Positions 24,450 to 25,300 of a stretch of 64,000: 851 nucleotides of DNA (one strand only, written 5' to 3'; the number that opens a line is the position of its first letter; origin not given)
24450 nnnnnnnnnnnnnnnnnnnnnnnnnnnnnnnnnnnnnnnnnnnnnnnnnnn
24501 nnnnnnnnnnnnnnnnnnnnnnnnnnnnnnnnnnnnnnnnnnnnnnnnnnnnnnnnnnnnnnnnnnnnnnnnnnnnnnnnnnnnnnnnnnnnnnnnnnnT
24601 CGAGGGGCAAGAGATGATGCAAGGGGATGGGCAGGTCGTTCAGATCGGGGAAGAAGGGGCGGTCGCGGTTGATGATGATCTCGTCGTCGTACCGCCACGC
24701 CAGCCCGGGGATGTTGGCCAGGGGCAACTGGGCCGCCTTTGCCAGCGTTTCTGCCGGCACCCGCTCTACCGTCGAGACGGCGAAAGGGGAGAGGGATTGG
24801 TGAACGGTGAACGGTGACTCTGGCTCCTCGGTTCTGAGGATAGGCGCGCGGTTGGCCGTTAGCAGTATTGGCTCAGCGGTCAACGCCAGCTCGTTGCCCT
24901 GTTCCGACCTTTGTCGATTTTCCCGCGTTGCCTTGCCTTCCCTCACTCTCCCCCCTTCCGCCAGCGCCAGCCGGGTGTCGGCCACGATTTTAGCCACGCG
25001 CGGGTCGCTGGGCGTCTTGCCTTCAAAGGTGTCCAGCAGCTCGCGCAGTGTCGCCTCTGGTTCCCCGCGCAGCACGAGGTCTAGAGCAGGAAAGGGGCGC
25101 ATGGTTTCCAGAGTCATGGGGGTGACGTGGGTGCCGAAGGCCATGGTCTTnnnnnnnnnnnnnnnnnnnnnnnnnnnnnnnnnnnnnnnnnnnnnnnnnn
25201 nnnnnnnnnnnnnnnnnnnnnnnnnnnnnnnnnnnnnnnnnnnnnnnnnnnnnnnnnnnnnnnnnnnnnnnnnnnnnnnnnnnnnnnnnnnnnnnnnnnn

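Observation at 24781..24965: Second in-frame insertion of the same repeat units, flanked by inverted purine-rich blocks, inside the B12-radical SAM gene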

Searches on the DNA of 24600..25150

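Call 50: search_rna_families(source=window, start=24600, end=25150, threshold=evalue, max_evalue=1)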
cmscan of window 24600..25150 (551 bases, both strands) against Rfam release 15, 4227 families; matches with E-value up to 1: 0.
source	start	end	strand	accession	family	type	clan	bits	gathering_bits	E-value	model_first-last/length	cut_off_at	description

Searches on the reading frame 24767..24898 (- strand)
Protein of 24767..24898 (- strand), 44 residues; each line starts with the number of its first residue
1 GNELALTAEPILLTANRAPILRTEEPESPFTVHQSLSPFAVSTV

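Call 70: find_homologous_proteins(query=A4, max_evalue=10)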
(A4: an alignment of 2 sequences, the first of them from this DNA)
Query A4 (2 sequences): no candidate shares three 5-residue words with the query. No homologue found.

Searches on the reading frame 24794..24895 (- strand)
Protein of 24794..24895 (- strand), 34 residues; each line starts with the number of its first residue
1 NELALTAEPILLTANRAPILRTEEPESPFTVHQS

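Call 64: search_protein_representatives(protein=window:24794-24895:-)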
Query: 34 residues. Proteins with E-value up to 0.001 (for the whole library): 1; up to 1e-10: 0; up to 1e-30: 0. The best 1 are listed.
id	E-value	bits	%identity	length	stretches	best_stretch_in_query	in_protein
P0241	3.0e-05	38.2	39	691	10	7-31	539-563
